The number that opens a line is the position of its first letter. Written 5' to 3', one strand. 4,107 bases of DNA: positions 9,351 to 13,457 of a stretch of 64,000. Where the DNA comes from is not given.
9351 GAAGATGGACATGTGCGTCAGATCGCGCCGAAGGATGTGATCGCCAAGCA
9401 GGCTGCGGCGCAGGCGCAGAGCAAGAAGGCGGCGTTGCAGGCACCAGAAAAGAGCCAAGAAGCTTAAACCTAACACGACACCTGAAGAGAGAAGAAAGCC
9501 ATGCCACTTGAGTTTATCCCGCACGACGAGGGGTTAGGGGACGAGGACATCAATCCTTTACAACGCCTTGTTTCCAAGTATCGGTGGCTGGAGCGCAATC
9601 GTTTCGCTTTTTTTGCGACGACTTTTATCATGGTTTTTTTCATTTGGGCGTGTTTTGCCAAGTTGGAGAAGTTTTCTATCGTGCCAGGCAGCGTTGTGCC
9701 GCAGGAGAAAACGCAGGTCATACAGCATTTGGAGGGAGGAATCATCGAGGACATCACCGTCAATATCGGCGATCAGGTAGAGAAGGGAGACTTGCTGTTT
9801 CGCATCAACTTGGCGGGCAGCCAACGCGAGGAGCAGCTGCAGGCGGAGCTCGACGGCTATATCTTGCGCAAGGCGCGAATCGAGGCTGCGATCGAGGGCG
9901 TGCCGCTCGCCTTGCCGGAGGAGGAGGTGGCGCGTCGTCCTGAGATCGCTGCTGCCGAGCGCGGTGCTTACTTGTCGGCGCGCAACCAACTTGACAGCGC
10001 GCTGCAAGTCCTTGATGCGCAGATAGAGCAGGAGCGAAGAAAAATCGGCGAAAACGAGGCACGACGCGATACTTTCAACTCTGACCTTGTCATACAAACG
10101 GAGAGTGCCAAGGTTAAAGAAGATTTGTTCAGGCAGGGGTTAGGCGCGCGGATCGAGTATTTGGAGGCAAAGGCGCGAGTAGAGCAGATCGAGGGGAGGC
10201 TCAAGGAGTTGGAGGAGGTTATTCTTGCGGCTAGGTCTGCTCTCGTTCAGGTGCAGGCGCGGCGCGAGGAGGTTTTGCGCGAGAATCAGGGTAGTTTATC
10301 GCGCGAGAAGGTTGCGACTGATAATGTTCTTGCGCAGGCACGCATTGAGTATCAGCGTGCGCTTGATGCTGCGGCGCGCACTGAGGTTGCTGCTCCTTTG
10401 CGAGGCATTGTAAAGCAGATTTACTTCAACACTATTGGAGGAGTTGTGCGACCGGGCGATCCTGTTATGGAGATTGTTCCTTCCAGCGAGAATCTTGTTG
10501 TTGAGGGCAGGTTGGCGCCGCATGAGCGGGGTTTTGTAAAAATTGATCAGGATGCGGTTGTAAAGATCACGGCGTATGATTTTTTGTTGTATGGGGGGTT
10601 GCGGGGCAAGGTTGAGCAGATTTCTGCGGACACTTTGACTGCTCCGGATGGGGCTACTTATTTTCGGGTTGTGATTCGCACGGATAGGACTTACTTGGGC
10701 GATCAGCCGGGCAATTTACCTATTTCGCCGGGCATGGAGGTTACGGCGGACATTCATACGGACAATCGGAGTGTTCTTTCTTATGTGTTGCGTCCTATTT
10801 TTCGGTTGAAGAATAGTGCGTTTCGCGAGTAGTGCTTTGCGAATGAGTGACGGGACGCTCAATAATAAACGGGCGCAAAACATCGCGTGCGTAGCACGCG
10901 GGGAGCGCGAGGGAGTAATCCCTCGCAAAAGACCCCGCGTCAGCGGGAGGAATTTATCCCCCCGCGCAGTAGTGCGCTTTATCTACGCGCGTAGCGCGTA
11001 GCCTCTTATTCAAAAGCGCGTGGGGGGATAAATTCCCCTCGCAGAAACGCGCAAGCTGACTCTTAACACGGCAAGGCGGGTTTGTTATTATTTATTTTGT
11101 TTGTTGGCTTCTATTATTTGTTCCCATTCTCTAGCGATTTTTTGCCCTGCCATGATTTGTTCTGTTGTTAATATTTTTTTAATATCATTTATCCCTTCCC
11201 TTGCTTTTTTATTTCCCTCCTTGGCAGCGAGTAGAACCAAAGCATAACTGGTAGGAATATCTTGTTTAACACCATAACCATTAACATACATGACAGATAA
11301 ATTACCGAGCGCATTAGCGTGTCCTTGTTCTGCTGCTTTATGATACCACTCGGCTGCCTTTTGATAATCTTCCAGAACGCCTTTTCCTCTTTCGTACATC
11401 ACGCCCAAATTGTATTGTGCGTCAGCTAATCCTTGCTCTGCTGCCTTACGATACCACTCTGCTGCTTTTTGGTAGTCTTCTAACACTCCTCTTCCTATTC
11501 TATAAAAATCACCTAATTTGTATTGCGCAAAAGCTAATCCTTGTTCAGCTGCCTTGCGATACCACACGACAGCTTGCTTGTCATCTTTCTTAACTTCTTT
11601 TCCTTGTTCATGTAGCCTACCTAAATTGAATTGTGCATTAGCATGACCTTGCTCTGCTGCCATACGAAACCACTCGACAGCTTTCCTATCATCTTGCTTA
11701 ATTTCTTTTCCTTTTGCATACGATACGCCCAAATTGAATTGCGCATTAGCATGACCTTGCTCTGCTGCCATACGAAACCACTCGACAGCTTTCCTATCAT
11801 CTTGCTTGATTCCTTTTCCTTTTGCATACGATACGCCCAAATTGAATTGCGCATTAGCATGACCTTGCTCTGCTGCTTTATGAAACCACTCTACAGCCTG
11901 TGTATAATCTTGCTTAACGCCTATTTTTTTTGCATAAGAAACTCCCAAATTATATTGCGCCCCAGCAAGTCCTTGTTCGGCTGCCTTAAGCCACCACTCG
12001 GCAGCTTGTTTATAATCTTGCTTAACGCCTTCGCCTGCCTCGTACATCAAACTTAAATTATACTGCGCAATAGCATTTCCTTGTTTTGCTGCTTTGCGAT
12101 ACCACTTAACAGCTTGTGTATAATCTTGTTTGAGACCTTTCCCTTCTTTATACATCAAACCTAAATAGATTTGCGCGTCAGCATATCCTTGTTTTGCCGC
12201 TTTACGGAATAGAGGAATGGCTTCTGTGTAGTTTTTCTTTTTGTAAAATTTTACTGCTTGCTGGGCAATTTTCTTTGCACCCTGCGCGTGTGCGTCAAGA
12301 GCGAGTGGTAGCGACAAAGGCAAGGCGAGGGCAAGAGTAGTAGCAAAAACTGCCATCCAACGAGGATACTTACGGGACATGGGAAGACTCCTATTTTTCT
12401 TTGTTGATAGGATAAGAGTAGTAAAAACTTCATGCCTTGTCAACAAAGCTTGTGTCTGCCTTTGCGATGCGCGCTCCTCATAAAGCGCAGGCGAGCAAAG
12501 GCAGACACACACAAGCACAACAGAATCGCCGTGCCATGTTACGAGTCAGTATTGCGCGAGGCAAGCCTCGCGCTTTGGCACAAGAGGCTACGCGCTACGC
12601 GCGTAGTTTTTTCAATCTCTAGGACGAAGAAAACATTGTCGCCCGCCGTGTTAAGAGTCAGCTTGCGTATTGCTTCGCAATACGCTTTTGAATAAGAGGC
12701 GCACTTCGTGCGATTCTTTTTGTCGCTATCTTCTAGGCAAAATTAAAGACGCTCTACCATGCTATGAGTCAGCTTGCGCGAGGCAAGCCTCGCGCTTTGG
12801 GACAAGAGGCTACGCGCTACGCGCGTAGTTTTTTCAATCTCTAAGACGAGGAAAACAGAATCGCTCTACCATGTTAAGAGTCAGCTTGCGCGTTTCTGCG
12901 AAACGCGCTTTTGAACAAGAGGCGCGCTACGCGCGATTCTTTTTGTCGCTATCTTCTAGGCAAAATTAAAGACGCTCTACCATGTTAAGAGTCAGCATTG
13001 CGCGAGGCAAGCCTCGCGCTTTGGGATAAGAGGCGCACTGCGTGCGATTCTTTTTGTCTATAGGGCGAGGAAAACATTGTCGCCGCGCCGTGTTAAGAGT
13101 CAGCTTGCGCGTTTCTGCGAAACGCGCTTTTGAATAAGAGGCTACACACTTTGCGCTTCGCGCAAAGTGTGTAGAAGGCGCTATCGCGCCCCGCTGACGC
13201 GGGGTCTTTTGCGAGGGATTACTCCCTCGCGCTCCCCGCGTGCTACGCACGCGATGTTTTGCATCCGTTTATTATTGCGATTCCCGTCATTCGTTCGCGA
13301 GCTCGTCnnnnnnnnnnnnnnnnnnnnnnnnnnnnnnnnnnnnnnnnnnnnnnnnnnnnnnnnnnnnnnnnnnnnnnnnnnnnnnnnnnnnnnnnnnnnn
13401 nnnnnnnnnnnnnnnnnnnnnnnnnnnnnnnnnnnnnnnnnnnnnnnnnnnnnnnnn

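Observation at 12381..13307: Arrays of a ~105-110-bp repeat unit whose scaffold is conserved but whose embedded hairpins vary while staying self-complementary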

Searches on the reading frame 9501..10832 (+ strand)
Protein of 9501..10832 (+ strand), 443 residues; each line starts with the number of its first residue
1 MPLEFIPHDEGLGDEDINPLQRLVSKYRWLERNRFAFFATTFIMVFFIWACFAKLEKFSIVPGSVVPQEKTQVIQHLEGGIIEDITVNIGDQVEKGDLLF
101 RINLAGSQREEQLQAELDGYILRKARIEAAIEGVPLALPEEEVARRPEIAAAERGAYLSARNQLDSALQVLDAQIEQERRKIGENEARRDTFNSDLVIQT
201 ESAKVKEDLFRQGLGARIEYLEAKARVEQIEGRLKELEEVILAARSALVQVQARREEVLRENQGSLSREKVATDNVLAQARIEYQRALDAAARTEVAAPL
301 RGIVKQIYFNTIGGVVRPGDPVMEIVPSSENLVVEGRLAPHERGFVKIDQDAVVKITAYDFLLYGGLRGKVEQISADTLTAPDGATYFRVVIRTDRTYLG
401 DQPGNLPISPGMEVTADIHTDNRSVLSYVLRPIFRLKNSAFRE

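Call 9: search_protein_families(library=pfam, proteins=[window:9501-10832:+])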
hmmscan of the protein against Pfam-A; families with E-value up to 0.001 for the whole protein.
window:9501-10832:+ (443 aa): 4 families
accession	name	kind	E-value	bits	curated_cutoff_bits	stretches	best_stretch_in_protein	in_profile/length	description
PF13437.12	HlyD_3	-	6.3e-17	62.7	22.2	1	296-401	2-98/106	HlyD family secretion protein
PF16576.10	HlyD_D23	-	2.9e-07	30.4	30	0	234-361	48-174/214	Barrel-sandwich domain of CusB or HlyD membrane-fusion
PF13533.13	Biotin_lipoyl_2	-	0.00013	22.1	29.8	0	80-103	9-32/32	Biotin-lipoyl like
PF00364.28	Biotin_lipoyl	-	0.00021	21.5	22.1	0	74-102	45-73/73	Biotin-requiring enzyme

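Call 10: find_encoding_contigs(protein=window:9501-10832:+, flank=3000, max_places=4)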
Protein window:9501-10832:+ (443 aa): 1 contig read that carries it; 1 place shown.
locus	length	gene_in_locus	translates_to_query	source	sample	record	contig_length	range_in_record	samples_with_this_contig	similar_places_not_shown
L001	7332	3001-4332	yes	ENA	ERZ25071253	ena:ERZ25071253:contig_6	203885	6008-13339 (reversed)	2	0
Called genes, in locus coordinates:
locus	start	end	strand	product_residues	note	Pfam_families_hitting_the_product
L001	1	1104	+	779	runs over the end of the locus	PF05226:CHASE2, PF00211:Guanylate_cyc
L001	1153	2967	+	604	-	PF00664:ABC_membrane, PF13175:AAA_15 (faint), PF00005:ABC_tran, PF02463:SMC_N (faint), PF13304:AAA_21 (faint)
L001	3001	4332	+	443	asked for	PF25919:BSH_CusB (faint), PF25994:HH_AprE, PF26002:Beta-barrel_AprE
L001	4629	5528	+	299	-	-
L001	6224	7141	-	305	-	PF01370:Epimerase (weak), PF01073:3Beta_HSD (faint)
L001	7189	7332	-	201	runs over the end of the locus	PF01227:GTP_cyclohydroI, PF14489:QueF (faint)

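Call 45: find_encoding_contigs(protein=window:9501-10832:+, flank=10000, max_places=10)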
Protein window:9501-10832:+ (443 aa): 1 contig read that carries it; 1 place shown.
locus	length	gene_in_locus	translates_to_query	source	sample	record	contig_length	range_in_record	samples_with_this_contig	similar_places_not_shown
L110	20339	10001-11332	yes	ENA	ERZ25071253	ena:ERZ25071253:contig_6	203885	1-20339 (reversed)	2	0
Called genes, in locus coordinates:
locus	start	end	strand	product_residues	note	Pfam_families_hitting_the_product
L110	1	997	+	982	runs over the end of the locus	PF01627:Hpt, PF02895:H-kinase_dim, PF02518:HATPase_c, PF01584:CheW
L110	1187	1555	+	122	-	PF00072:Response_reg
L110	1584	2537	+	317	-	PF01739:CheR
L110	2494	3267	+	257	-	PF00005:ABC_tran, PF13304:AAA_21 (faint)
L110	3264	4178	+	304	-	-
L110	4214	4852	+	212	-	PF02698:DUF218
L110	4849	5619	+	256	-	PF01553:Acyltransferase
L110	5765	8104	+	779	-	PF05226:CHASE2, PF00211:Guanylate_cyc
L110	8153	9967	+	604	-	PF00664:ABC_membrane, PF13175:AAA_15 (faint), PF00005:ABC_tran, PF02463:SMC_N (faint), PF13304:AAA_21 (faint)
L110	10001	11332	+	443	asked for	PF25919:BSH_CusB (faint), PF25994:HH_AprE, PF26002:Beta-barrel_AprE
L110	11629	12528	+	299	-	-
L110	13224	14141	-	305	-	PF01370:Epimerase (weak), PF01073:3Beta_HSD (faint)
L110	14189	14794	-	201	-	PF01227:GTP_cyclohydroI, PF14489:QueF (faint)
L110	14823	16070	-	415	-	PF00155:Aminotran_1_2, PF01212:Beta_elim_lyase (weak)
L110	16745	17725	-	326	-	PF01636:APH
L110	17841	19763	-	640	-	PF06480:FtsH_ext, PF06068:TIP49 (faint), PF00004:AAA, PF17862:AAA_lid_3, PF01434:Peptidase_M41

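Call 51: search_protein_families(library=pfam, proteins=[L110:11629-12528:+], max_evalue=0.01)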
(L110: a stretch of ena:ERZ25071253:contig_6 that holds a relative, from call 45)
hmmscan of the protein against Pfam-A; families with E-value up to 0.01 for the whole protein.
L110:11629-12528:+ (299 aa): 0 families

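Call 94: find_homologous_proteins(query=window:9501-10832:+, max_evalue=1e-60)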
Query window:9501-10832:+ (443 aa): 388 proteins with E <= 1e-60 among 8000 candidates; the best 120 are listed.
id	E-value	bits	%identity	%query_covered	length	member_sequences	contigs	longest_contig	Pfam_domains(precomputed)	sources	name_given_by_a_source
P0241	2.0e-283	958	100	100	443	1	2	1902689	PF25994.1,PF26002.1,PF25919.1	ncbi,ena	-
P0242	4.8e-260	881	91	100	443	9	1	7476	PF25994.1,PF26002.1,PF00364.29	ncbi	-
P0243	1.1e-254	863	88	100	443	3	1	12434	PF25994.1,PF26002.1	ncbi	-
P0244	4.9e-252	854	88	100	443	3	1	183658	PF25994.1,PF26002.1,PF00364.29,PF25919.1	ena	-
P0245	3.7e-235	799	81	100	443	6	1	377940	PF25994.1,PF25984.1,PF26002.1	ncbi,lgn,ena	-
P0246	8.1e-231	784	80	100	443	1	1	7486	PF25994.1,PF26002.1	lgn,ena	-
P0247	1.5e-230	784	80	100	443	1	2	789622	PF25994.1,PF26002.1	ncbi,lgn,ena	-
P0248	2.3e-144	500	55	96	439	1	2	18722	PF25994.1,PF26002.1,PF25919.1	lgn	-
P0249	3.1e-102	361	44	96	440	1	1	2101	PF25994.1,PF25984.1,PF26002.1,PF25919.1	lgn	-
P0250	1.6e-100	355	44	92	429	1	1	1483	PF25994.1,PF25984.1,PF26002.1,PF25919.1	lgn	-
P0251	2.1e-100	355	42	93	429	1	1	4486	PF25994.1,PF25984.1,PF26002.1,PF25919.1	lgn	-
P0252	1.2e-99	352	45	93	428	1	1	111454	PF25994.1,PF25973.1,PF25984.1,PF26002.1,PF25919.1,PF25917.1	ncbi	ncbi:MAG: HlyD family type I secretion periplasmic adaptor subunit [Alphaproteobacteria bacterium]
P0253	1.8e-99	352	42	96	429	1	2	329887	PF25994.1,PF25984.1,PF26002.1,PF25917.1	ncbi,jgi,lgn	jgi:adhesin transport system membrane fusion protein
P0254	2.2e-99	352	43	95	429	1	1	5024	PF25994.1,PF25984.1,PF26002.1,PF25919.1,PF25917.1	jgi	-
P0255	4.7e-99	350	43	95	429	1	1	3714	PF25994.1,PF25984.1,PF26002.1,PF25919.1,PF25917.1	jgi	-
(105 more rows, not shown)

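Call 95: find_encoding_contigs(protein=P0244, flank=10000, max_places=2)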
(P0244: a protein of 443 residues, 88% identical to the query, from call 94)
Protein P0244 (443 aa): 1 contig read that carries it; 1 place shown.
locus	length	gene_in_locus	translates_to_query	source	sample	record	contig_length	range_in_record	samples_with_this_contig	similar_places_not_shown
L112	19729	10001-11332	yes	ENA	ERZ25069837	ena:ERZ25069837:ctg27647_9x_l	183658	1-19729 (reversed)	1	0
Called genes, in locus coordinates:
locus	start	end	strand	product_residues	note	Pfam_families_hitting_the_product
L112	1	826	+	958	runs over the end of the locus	PF01627:Hpt, PF02895:H-kinase_dim, PF02518:HATPase_c, PF01584:CheW, PF00072:Response_reg (weak)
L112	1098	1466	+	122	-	PF00072:Response_reg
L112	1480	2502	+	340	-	PF01739:CheR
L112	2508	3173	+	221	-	PF00005:ABC_tran, PF13304:AAA_21 (faint)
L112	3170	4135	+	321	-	-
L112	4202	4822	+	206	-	PF02698:DUF218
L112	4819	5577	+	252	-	PF01553:Acyltransferase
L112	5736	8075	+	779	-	PF05226:CHASE2, PF00211:Guanylate_cyc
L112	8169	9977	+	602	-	PF00664:ABC_membrane, PF00005:ABC_tran, PF02463:SMC_N (faint), PF13175:AAA_15 (faint), PF13304:AAA_21 (faint)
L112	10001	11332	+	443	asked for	PF25919:BSH_CusB (faint), PF00364:Biotin_lipoyl (faint), PF25994:HH_AprE, PF26002:Beta-barrel_AprE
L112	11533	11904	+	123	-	-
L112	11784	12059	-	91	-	-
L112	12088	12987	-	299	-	PF01370:Epimerase (weak)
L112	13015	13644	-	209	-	PF01227:GTP_cyclohydroI, PF14489:QueF (faint)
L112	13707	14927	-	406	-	PF00155:Aminotran_1_2, PF01212:Beta_elim_lyase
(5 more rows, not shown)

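Call 96: find_encoding_contigs(protein=P0245, flank=10000, max_places=2)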
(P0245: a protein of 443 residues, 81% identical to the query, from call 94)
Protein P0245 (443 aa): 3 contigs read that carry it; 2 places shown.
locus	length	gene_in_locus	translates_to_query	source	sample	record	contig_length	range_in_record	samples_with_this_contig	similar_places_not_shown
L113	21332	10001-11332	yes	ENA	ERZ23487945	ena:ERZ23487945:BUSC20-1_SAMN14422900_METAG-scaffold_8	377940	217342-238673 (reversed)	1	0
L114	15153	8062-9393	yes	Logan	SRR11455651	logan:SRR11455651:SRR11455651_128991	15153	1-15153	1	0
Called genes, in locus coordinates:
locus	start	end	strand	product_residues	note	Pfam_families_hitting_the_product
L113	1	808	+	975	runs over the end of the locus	PF01627:Hpt, PF02895:H-kinase_dim, PF02518:HATPase_c, PF01584:CheW, PF00072:Response_reg (weak)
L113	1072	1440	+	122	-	PF00072:Response_reg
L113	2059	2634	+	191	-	PF01739:CheR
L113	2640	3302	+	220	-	PF00005:ABC_tran, PF13304:AAA_21 (faint)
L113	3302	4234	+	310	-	PF02687:FtsX (weak)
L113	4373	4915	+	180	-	PF02698:DUF218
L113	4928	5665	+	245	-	PF01553:Acyltransferase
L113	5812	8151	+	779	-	PF05226:CHASE2, PF00211:Guanylate_cyc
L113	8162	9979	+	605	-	PF00664:ABC_membrane, PF00005:ABC_tran, PF02463:SMC_N (faint), PF13304:AAA_21 (faint)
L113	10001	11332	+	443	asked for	PF25984:BSH_YknX (weak), PF25994:HH_AprE, PF26002:Beta-barrel_AprE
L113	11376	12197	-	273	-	PF01370:Epimerase (weak)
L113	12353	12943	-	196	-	PF01227:GTP_cyclohydroI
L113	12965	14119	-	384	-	PF00155:Aminotran_1_2, PF01053:Cys_Met_Meta_PP (weak)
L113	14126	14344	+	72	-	-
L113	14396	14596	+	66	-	PF07896:DUF1674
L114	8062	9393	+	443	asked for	PF25984:BSH_YknX (weak), PF25994:HH_AprE, PF26002:Beta-barrel_AprE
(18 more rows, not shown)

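Call 97: find_encoding_contigs(protein=P0247, flank=10000, max_places=2)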
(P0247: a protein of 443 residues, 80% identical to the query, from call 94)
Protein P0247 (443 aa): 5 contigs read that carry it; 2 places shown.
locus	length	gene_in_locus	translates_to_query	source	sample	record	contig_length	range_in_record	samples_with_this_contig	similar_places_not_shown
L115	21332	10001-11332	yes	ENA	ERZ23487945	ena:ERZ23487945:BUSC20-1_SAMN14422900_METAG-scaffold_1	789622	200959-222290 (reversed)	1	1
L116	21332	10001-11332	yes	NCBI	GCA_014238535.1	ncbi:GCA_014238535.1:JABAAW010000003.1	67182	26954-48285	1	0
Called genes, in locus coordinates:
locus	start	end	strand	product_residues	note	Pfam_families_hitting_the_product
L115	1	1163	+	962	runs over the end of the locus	PF01627:Hpt, PF02895:H-kinase_dim, PF02518:HATPase_c, PF01584:CheW, PF00072:Response_reg (weak)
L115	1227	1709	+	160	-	PF00072:Response_reg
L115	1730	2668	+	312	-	PF01739:CheR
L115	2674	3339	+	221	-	PF00005:ABC_tran, PF13304:AAA_21 (faint)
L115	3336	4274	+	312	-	-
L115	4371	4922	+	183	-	PF02698:DUF218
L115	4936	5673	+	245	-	PF01553:Acyltransferase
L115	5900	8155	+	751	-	PF05226:CHASE2, PF00211:Guanylate_cyc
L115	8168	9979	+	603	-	PF00664:ABC_membrane, PF00005:ABC_tran, PF02463:SMC_N (faint), PF13175:AAA_15 (faint), PF13304:AAA_21 (faint)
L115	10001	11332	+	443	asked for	PF25994:HH_AprE, PF26002:Beta-barrel_AprE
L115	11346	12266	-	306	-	PF01370:Epimerase (weak)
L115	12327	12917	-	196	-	PF01227:GTP_cyclohydroI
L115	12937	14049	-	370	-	PF00155:Aminotran_1_2, PF01212:Beta_elim_lyase (faint)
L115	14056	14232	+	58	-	-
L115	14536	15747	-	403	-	PF01636:APH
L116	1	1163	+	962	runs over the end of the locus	PF01627:Hpt, PF02895:H-kinase_dim, PF02518:HATPase_c, PF01584:CheW, PF00072:Response_reg (weak)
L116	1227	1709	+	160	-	PF00072:Response_reg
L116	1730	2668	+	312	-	PF01739:CheR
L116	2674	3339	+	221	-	PF00005:ABC_tran, PF13304:AAA_21 (faint)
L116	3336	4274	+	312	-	-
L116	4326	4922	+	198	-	PF02698:DUF218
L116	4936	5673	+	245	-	PF01553:Acyltransferase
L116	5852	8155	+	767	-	PF05226:CHASE2, PF00211:Guanylate_cyc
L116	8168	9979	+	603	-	PF00664:ABC_membrane, PF00005:ABC_tran, PF02463:SMC_N (faint), PF13175:AAA_15 (faint), PF13304:AAA_21 (faint)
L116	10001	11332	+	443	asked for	PF25994:HH_AprE, PF26002:Beta-barrel_AprE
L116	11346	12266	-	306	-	PF01370:Epimerase (weak)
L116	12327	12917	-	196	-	PF01227:GTP_cyclohydroI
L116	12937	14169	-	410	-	PF00155:Aminotran_1_2, PF01212:Beta_elim_lyase (faint)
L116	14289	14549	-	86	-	-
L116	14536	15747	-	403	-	PF01636:APH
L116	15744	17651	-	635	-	PF06480:FtsH_ext, PF00004:AAA, PF07728:AAA_5 (faint), PF17862:AAA_lid_3, PF01434:Peptidase_M41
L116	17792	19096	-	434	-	PF01171:ATP_bind_3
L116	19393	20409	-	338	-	PF13428:TPR_14 (faint), PF07719:TPR_2 (faint), PF13174:TPR_6 (faint), PF13432:TPR_16 (weak)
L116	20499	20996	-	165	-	PF00691:OmpA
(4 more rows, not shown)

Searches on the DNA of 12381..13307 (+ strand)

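Call 29: search_rna_families(source=window, start=12381, end=13307, threshold=evalue, max_evalue=10)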
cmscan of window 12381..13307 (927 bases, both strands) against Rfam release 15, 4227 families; matches with E-value up to 10: 10.
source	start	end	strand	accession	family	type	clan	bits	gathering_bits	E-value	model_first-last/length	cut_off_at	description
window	12440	12522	+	RF00660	mir-214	Gene; miRNA;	-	24.6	66.7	0.0026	1-101/101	no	mir-214 microRNA precursor family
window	12438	12524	-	RF00660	mir-214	Gene; miRNA;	-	22.6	66.7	0.01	1-101/101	no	mir-214 microRNA precursor family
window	12447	12517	+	RF00830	mir-74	Gene; miRNA;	CL00090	20.5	57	0.11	1-80/80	no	mir-74 microRNA precursor family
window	12451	12509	+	RF03834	mir-3173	Gene; miRNA;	-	18.4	84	2.6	19-60/80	no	mir-3173 microRNA precursor family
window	13142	13174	-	RF04197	mir-9457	Gene; miRNA;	-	18.2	90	1.6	9-61/68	no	mir-9457 microRNA precursor family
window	12451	12510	-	RF03776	mir-2068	Gene; miRNA;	-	18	99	0.78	1-68/68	no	mir-2068 microRNA precursor family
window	13142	13174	+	RF04197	mir-9457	Gene; miRNA;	-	18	90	1.7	9-61/68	no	mir-9457 microRNA precursor family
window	12443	12562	-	RF04177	BTnc201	Gene; sRNA;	-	17.6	105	3.2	1-99/99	no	Bacteroides sRNA BTnc201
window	12426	12525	-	RF02994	IMPDH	Gene; sRNA;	-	14.1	95.4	7.9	1-108/108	no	IMPDH RNA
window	13188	13205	+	RF00195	RsmY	Gene; sRNA;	CL00106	10.6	57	7.3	101-118/121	no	RsmY RNA family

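Call 69: build_rna_model(alignment_id=A1, structure=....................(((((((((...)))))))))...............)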
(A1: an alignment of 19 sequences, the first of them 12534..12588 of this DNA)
Model R1 built from alignment A1 (19 sequences, 56 columns); structure: as given.
model positions 54; base pairs 9; branch points 0; effective number of sequences 2.95; information 1.028 bits per position. Calibrated on 0.2 Mb of random sequence (short: E-values are rough).
structure used (alignment columns):
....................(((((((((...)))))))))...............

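Call 70: search_with_rna_model(model_id=R1, sources=[window, L110, L012, L060, L106, L107, L108, L109], max_evalue=1)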
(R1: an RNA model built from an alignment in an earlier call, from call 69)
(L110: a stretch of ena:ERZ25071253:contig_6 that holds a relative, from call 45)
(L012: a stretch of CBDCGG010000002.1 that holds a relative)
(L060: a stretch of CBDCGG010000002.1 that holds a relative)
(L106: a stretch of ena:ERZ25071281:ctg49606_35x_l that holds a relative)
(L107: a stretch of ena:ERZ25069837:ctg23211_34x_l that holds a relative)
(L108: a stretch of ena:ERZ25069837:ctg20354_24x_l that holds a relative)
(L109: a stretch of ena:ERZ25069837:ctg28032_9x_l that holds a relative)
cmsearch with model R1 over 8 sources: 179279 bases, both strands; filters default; matches with E-value up to 1: 45.
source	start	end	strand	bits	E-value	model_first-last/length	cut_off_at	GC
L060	476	529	+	85.2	3.3e-17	1-54/54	no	0.56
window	54149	54202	+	84.8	4e-17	1-54/54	no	0.54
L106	3285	3338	+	81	2.9e-16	1-54/54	no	0.59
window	53234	53288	-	80.6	3.6e-16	1-54/54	no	0.58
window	12980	13034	+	79.4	6.8e-16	1-54/54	no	0.56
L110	12536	12590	+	79.3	7e-16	1-54/54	no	0.53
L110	12804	12858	+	78.3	1.2e-15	1-54/54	no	0.55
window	12534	12588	+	78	1.4e-15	1-54/54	no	0.58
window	12757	12810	+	78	1.4e-15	1-54/54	no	0.61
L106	16213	16268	-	77.6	1.7e-15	1-54/54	no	0.55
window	54257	54311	+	77.2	2.1e-15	1-54/54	no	0.56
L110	12915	12969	+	76.5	3e-15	1-54/54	no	0.6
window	13088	13142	+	75.8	4.4e-15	1-54/54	no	0.51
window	12869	12923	+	75.5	5.2e-15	1-54/54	no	0.51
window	33971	34025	+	74.7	8.1e-15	1-54/54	no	0.53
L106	16113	16162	-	68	2.6e-13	1-54/54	no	0.48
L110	20289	20338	-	64.5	1.6e-12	5-54/54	no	0.58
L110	16450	16504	-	62.5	4.5e-12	1-54/54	no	0.49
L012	4522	4592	+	58.7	3.3e-11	1-54/54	no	0.56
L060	4453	4522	+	57.8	5.3e-11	1-54/54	no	0.51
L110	11555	11608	-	51.2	1.7e-09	1-54/54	no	0.57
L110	16515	16585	+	50.1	3e-09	1-54/54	no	0.61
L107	14491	14513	+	23.8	0.0028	20-41/54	no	0.7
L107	1557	1584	+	21.8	0.0077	20-47/54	no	0.71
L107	1619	1646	-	20.8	0.013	20-47/54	no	0.57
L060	495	514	-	18.7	0.039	20-39/54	no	0.8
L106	3416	3442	-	17.2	0.084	20-46/54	no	0.59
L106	16362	16408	-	17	0.094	20-53/54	no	0.57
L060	4539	4572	-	16.1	0.15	12-54/54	no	0.38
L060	4401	4423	-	13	0.78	20-41/54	no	0.65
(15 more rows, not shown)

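Call 88: search_dna_similar(query=window:12534-13307:+, collection=plasmids, mode=distant, max_rows=8)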
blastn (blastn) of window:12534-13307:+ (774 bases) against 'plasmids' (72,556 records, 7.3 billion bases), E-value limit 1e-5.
No match.

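Call 89: search_dna_similar(query=window:12534-13307:+, collection=phages, mode=distant, max_rows=8)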
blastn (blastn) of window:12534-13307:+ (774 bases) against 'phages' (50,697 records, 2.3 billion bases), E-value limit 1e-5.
No match.
